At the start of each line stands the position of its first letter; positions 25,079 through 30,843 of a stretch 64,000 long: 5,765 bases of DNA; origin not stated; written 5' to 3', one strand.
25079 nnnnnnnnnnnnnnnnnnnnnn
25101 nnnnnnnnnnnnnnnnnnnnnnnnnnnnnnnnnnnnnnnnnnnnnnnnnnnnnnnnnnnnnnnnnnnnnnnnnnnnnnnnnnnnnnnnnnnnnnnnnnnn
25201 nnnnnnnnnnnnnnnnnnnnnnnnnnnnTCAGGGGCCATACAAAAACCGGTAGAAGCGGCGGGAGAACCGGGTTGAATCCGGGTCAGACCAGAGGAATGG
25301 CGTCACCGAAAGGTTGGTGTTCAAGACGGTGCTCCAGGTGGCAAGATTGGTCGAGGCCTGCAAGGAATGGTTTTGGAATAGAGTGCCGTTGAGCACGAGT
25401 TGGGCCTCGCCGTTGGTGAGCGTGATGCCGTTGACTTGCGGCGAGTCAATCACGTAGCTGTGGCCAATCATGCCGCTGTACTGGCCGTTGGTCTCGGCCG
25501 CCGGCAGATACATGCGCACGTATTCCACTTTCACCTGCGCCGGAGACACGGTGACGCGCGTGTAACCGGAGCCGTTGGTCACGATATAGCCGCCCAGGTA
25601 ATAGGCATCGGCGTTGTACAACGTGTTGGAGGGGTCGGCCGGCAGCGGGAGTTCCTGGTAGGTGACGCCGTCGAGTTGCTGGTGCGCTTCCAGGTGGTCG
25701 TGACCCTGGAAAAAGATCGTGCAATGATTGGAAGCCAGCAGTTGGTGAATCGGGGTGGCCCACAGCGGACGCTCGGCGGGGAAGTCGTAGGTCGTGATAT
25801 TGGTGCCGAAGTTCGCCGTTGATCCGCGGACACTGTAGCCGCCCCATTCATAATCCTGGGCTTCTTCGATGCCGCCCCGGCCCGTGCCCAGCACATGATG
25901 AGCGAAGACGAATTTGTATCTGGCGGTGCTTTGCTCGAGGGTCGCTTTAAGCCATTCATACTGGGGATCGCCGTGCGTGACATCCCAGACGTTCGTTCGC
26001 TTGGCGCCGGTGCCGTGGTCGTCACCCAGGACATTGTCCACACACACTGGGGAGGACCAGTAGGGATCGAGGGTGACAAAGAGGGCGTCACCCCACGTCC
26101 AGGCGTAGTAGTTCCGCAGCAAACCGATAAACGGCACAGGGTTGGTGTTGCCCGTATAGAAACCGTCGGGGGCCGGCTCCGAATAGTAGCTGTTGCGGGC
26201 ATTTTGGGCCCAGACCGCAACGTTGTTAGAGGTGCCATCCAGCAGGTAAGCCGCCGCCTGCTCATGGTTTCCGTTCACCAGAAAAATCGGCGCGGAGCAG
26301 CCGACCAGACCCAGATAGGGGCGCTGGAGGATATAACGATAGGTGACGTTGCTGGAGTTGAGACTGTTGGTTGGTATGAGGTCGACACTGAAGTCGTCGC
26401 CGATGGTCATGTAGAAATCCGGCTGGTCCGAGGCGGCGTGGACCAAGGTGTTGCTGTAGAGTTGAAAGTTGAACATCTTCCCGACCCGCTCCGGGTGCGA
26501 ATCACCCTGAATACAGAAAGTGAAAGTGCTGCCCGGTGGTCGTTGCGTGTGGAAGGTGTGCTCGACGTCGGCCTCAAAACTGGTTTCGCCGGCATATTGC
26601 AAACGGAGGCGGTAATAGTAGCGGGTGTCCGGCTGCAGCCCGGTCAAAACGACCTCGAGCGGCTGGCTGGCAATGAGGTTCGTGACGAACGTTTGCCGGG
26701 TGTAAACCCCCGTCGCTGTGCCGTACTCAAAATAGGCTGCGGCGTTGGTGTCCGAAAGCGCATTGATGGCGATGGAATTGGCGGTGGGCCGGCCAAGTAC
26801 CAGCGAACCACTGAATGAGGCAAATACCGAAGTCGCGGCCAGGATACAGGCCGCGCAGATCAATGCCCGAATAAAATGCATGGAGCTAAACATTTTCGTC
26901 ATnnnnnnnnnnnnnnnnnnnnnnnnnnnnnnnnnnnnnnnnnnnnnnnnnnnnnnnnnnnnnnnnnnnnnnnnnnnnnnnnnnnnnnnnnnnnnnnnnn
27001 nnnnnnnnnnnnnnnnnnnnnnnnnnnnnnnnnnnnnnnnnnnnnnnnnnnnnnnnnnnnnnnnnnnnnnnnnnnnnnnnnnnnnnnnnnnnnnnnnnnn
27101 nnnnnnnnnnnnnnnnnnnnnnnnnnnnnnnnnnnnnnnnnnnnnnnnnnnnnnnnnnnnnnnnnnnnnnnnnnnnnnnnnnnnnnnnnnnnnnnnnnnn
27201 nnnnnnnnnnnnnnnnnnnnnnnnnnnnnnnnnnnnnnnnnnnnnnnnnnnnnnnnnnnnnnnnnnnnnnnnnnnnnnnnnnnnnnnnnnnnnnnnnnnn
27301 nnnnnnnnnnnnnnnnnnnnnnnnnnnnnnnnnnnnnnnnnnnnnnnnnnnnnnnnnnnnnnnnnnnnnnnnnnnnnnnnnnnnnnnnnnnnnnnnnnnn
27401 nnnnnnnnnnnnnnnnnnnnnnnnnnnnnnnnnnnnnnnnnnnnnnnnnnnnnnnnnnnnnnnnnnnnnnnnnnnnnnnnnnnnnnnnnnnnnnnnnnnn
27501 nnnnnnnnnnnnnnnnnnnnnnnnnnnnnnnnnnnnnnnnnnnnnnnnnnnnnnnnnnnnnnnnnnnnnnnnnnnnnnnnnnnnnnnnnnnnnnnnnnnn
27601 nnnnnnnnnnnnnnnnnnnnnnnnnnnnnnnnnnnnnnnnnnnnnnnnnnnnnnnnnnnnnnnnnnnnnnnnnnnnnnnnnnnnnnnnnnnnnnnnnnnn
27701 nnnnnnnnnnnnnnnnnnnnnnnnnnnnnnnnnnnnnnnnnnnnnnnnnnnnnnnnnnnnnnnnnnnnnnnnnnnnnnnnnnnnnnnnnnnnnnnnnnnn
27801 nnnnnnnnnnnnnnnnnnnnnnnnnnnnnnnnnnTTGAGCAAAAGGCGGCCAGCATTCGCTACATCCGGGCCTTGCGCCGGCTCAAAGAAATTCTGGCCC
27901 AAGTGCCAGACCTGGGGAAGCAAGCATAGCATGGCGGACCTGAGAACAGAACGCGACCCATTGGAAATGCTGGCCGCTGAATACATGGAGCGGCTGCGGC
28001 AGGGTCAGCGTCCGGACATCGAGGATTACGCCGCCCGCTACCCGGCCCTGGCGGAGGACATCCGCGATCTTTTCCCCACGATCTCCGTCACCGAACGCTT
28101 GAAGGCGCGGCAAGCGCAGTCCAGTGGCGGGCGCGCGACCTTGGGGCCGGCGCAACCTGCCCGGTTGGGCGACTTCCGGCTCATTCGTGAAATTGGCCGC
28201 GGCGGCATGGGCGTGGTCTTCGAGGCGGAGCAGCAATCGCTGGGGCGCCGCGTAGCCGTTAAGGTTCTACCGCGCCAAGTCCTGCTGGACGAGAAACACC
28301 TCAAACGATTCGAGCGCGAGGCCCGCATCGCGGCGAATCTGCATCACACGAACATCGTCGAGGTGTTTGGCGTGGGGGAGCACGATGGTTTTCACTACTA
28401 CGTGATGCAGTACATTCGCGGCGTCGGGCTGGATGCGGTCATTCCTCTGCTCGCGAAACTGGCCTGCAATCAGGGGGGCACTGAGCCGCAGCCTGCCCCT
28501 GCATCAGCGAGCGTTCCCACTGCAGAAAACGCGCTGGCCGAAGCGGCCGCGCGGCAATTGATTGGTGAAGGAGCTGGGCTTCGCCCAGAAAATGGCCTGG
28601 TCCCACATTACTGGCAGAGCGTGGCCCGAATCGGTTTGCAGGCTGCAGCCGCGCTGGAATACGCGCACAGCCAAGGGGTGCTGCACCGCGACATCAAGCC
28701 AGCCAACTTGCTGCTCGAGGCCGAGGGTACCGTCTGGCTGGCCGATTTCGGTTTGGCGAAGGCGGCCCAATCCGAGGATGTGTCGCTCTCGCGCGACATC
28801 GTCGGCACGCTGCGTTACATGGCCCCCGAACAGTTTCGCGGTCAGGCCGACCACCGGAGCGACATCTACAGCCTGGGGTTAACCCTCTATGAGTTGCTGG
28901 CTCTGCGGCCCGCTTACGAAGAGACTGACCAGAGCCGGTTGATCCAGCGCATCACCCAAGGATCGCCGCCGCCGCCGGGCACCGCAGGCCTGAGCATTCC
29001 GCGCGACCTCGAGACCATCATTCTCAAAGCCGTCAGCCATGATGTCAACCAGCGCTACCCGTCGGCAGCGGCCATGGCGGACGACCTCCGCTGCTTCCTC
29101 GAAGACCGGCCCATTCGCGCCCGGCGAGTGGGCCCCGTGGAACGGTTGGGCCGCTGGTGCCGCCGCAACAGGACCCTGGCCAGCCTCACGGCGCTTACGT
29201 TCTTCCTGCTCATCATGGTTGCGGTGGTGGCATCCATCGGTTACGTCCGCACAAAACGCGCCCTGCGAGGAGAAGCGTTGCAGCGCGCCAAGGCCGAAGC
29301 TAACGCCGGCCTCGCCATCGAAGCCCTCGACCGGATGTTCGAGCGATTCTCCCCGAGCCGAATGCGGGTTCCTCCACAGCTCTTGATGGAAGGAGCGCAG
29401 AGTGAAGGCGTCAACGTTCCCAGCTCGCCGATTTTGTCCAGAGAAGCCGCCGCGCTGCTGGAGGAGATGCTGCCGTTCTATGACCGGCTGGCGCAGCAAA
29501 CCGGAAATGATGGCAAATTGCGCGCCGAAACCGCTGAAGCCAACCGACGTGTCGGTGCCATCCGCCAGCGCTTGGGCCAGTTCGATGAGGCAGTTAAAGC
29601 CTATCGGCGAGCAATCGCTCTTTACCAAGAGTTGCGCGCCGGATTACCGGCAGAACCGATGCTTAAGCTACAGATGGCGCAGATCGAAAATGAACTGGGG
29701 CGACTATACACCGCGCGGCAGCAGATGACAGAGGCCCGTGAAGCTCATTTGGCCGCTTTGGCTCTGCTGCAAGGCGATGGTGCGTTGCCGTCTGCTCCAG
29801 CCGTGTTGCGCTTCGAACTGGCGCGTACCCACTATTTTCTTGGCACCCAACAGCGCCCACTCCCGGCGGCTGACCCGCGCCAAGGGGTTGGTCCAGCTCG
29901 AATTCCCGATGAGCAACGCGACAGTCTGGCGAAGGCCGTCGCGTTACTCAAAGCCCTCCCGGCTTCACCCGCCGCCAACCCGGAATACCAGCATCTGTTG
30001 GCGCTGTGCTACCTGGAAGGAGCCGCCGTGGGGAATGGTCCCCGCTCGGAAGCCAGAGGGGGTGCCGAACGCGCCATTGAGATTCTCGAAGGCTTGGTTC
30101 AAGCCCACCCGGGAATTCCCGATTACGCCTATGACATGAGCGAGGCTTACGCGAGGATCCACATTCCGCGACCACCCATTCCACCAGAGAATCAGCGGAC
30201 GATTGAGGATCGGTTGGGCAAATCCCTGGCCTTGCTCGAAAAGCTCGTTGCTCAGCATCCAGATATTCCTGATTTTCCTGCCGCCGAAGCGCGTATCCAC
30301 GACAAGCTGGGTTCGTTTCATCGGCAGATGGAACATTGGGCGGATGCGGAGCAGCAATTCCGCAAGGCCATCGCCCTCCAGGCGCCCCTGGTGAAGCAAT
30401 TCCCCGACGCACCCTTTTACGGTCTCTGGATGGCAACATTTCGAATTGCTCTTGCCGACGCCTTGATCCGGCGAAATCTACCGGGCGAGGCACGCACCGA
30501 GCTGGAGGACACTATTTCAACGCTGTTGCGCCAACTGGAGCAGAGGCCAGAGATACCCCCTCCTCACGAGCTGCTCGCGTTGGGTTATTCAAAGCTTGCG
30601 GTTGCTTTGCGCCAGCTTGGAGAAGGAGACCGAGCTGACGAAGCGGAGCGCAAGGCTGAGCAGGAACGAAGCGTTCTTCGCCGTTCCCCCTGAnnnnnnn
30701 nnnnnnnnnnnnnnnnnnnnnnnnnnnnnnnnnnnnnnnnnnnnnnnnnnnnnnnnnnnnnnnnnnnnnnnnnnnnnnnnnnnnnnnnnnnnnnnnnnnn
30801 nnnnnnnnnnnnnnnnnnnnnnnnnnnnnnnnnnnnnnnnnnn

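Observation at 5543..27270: One bipartite promoter-like motif precedes both ECF sigma genes and four to five outward-facing operons: a candidate self-contained ECF/STK regulon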

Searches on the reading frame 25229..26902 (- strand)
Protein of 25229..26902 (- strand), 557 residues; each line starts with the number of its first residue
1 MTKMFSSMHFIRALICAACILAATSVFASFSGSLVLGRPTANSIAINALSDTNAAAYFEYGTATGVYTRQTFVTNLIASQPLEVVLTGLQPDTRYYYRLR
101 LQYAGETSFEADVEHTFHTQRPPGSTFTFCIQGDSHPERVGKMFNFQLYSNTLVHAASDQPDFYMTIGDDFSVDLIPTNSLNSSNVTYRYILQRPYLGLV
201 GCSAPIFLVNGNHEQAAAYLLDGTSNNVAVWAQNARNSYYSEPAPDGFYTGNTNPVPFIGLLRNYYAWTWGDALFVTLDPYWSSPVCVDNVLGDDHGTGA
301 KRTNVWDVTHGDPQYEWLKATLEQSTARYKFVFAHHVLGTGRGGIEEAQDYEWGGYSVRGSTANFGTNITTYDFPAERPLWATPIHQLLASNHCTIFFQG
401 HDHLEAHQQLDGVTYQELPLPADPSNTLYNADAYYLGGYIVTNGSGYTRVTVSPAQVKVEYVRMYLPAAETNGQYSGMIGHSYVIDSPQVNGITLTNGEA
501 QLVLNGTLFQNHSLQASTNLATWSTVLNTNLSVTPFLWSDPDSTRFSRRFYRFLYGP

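Call 7: search_protein_families(library=pfam, proteins=[window:25229-26902:-])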
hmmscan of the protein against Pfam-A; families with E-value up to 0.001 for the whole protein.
window:25229-26902:- (557 aa): 2 families
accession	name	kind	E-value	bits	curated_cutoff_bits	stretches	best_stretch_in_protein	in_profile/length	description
PF16656.11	Pur_ac_phosph_N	-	1.9e-06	28.8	30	1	34-102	6-81/93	Purple acid Phosphatase, N-terminal domain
PF00149.33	Metallophos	-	4.8e-06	27.6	21.5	1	128-403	2-189/191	Calcineurin-like phosphoesterase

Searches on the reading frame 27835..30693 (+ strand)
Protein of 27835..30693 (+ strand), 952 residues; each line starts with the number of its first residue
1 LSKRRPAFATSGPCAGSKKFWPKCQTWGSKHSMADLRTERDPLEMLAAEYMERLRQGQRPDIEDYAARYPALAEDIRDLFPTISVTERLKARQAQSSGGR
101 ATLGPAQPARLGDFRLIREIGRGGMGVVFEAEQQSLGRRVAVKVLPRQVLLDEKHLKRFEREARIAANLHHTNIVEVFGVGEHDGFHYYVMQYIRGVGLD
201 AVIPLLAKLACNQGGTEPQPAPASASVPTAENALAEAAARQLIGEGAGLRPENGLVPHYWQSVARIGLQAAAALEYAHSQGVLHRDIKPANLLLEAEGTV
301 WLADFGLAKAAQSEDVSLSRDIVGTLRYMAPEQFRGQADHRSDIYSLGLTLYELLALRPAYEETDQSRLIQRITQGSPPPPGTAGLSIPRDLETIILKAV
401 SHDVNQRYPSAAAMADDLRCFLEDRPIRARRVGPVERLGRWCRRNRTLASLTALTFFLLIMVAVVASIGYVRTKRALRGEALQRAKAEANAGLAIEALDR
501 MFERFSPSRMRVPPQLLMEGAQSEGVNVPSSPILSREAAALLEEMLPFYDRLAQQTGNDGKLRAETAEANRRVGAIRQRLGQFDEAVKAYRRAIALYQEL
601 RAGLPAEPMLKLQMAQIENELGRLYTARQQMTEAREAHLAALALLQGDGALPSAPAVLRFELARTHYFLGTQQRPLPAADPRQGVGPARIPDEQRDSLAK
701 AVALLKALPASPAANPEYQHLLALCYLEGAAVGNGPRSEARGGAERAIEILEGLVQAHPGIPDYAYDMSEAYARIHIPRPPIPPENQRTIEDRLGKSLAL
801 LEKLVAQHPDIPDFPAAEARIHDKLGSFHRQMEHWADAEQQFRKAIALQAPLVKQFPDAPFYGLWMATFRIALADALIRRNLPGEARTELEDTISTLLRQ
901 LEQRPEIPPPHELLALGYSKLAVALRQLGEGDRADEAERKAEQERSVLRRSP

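Call 7: search_protein_families(library=pfam, proteins=[window:27835-30693:+])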
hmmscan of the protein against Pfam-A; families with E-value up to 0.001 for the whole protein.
window:27835-30693:+ (952 aa): 12 families
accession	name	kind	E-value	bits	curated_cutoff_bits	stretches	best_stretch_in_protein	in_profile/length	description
PF00069.31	Pkinase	-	6.8e-42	144.1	31.7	2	263-408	100-252/263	Protein kinase domain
PF07714.23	PK_Tyr_Ser-Thr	-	3.6e-33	115.4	23.1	1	115-409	2-249/258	Protein tyrosine and serine/threonine kinase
PF13424.12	TPR_12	-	4.5e-10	40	30.1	1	561-599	39-77/77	Tetratricopeptide repeat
PF00515.34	TPR_1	-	5.2e-07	29.7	27.8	1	572-598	6-32/34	Tetratricopeptide repeat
PF07719.23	TPR_2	-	5.8e-06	26.5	27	1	567-598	1-32/34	Tetratricopeptide repeat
PF13176.12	TPR_7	-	1.3e-05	25.4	27.9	0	574-598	6-30/36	Tetratricopeptide repeat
PF13374.12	TPR_10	-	2.7e-05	24.5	27.5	0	578-600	13-35/42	Tetratricopeptide repeat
PF13428.12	TPR_14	-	6.4e-05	23.7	23.5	0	569-599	3-33/44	Tetratricopeptide repeat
PF17667.7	Pkinase_fungal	-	0.00013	21.2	24.1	1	279-341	305-371/387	Fungal protein kinase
PF14559.12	TPR_19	-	0.00015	22.4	25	0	697-724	40-67/68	Tetratricopeptide repeat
PF13181.12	TPR_8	-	0.00026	21.3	25.7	0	574-597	8-31/34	Tetratricopeptide repeat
PF03109.22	ABC1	-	0.00046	19.9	22.9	0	272-316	178-222/244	ABC1 atypical kinase-like domain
